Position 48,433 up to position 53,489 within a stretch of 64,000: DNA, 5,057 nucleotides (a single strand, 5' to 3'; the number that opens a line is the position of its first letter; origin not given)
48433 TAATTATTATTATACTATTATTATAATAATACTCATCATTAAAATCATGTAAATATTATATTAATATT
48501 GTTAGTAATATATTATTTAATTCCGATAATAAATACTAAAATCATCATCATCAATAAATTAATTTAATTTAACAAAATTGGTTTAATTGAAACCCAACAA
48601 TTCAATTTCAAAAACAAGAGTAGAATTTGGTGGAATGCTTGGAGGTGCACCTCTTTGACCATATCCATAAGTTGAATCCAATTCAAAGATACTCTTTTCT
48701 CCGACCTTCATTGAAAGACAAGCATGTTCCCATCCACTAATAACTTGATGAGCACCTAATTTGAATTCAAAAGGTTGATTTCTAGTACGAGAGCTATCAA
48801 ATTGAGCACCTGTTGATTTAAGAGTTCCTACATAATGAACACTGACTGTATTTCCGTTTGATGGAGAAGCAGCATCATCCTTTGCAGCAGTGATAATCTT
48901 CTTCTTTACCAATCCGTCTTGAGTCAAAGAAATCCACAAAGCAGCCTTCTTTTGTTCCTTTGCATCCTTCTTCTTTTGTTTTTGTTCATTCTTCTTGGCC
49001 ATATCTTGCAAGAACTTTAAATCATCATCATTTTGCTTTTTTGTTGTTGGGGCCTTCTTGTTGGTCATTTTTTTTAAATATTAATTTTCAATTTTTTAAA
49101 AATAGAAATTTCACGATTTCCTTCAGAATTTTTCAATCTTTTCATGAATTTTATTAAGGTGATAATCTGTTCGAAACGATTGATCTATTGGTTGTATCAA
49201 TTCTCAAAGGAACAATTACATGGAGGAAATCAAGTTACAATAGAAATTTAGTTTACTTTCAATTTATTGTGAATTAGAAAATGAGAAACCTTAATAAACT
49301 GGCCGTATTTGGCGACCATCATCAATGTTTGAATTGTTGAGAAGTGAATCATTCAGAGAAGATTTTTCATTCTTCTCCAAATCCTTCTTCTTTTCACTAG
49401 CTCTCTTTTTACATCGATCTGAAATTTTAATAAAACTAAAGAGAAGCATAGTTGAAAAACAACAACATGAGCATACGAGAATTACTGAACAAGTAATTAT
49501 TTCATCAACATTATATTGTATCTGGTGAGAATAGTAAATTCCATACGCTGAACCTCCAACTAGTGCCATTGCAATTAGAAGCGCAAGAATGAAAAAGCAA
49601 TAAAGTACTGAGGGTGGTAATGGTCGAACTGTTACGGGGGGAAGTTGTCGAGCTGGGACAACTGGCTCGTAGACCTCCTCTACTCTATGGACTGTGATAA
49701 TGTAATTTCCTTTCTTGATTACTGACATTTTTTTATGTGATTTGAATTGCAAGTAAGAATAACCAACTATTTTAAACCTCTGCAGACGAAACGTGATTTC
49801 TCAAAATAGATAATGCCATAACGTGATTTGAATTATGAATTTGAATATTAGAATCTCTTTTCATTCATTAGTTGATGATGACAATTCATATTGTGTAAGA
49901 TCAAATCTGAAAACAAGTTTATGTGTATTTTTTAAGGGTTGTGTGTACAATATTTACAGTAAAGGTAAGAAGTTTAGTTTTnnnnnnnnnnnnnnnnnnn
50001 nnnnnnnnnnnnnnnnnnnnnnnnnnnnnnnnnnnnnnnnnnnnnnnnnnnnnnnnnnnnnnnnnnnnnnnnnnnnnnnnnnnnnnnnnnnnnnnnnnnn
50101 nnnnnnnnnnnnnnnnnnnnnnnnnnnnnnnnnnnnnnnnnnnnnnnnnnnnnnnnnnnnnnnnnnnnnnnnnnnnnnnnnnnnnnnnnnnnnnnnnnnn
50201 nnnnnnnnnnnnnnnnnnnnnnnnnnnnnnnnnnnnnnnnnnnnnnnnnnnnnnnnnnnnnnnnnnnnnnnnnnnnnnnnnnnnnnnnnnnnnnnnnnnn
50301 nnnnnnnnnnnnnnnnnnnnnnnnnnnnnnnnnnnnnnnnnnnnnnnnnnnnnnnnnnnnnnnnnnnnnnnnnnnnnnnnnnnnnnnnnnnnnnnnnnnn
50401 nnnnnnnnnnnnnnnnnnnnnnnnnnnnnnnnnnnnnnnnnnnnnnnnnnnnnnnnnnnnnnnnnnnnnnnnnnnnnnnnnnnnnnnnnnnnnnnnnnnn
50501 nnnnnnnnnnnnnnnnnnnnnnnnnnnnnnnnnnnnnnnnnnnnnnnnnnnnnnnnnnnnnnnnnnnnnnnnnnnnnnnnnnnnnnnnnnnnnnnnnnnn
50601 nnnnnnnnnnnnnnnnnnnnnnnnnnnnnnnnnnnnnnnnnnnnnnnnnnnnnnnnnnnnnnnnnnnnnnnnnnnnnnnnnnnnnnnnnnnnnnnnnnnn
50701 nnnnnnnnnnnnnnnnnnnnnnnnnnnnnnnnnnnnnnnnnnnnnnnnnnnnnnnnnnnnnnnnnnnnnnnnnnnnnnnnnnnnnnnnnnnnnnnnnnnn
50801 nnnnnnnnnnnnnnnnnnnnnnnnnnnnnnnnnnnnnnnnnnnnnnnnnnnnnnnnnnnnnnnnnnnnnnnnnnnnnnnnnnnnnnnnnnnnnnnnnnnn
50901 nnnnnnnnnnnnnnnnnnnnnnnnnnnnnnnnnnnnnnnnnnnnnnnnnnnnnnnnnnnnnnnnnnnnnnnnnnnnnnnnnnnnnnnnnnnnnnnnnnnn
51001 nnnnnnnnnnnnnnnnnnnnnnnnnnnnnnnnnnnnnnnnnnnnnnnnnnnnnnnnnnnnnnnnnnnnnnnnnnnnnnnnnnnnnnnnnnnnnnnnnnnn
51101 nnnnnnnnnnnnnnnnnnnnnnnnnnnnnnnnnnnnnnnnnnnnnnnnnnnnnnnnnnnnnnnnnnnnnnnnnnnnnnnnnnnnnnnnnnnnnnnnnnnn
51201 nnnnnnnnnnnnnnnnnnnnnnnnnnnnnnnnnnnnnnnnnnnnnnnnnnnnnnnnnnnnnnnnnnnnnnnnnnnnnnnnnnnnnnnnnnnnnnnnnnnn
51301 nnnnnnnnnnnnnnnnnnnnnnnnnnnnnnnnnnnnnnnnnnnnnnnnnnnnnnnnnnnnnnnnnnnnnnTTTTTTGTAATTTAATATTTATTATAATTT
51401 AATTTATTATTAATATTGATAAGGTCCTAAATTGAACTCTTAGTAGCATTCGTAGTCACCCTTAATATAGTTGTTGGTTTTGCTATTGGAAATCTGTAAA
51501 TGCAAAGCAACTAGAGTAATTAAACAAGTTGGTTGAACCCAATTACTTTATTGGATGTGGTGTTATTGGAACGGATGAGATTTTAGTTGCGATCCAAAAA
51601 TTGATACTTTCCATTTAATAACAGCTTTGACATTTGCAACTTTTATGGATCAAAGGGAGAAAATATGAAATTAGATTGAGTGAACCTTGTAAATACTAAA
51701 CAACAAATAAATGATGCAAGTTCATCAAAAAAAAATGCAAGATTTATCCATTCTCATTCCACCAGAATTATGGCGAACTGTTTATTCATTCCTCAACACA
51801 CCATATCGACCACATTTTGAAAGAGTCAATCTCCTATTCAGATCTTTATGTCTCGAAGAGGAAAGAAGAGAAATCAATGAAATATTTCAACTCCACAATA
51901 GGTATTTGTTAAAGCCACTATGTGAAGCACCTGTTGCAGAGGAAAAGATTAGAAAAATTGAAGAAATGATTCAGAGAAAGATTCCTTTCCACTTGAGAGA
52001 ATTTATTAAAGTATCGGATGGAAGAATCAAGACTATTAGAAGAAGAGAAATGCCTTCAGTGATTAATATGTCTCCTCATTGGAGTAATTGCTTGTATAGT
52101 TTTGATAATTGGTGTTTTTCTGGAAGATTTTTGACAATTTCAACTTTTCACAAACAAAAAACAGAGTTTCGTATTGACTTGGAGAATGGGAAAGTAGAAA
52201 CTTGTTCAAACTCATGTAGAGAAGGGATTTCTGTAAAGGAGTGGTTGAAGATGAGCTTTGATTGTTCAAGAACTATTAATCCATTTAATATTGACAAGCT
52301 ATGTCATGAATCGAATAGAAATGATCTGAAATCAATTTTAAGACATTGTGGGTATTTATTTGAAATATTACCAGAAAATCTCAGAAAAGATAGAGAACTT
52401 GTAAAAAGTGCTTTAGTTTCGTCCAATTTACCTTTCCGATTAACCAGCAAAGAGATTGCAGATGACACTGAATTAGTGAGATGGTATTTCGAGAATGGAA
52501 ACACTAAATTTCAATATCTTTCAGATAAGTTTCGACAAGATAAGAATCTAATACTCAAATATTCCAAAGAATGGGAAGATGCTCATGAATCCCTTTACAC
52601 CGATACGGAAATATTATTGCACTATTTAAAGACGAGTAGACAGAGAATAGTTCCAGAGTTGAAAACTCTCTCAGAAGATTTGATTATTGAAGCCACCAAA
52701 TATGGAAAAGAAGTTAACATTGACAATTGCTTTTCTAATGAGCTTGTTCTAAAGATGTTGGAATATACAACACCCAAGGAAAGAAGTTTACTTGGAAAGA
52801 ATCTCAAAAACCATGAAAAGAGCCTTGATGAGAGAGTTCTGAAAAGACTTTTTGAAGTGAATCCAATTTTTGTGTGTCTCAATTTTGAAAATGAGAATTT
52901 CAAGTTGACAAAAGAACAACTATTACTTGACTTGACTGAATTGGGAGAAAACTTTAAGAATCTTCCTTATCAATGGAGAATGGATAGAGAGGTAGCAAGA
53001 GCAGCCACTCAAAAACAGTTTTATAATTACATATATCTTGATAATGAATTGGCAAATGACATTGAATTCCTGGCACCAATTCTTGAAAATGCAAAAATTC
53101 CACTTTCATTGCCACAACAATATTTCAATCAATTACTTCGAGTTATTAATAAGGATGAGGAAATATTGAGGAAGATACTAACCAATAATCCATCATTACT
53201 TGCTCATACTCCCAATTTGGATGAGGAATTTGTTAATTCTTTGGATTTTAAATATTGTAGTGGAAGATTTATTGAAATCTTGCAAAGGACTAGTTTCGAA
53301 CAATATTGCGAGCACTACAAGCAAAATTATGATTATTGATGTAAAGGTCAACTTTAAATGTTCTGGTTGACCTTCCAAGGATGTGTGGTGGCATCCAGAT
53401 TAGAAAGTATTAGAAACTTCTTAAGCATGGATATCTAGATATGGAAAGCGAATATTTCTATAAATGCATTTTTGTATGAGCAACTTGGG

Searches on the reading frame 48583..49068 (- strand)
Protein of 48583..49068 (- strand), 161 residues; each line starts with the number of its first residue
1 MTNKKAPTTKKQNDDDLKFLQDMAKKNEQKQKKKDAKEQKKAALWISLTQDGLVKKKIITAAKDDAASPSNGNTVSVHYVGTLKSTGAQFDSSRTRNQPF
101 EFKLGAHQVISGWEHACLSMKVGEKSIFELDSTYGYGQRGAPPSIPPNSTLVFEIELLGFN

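Call 39: search_protein_families(library=pfam, proteins=[window:48583-49068:-], max_evalue=0.01)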
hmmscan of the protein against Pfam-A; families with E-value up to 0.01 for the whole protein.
window:48583-49068:- (161 aa): 1 family
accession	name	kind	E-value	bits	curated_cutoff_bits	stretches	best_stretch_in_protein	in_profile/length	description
PF00254.34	FKBP_C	-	1e-31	109.5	21.1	1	68-158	4-94/94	FKBP-type peptidyl-prolyl cis-trans isomerase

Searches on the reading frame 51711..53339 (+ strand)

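Call 5: search_protein_families(library=pfam, proteins=[window:51711-53339:+], max_evalue=1)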
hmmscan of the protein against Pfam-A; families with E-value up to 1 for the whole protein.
window:51711-53339:+ (542 aa): 4 families
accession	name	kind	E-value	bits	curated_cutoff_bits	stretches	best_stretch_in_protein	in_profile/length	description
PF13475.11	DUF4116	-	3.2e-14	52.6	24.9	3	206-235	5-34/49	Domain of unknown function (DUF4116)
PF16854.11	VPS53_C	-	0.024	15.7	24.7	1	402-485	1-77/89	Vacuolar protein sorting-associated protein 53 C-terminus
PF09346.15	SMI1_KNR4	-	0.038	15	25.4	1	74-132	1-51/125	SMI1 / KNR4 family (SUKH-1)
PF14567.11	SUKH_5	-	0.048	13.9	27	1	73-104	20-52/142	SMI1-KNR4 cell-wall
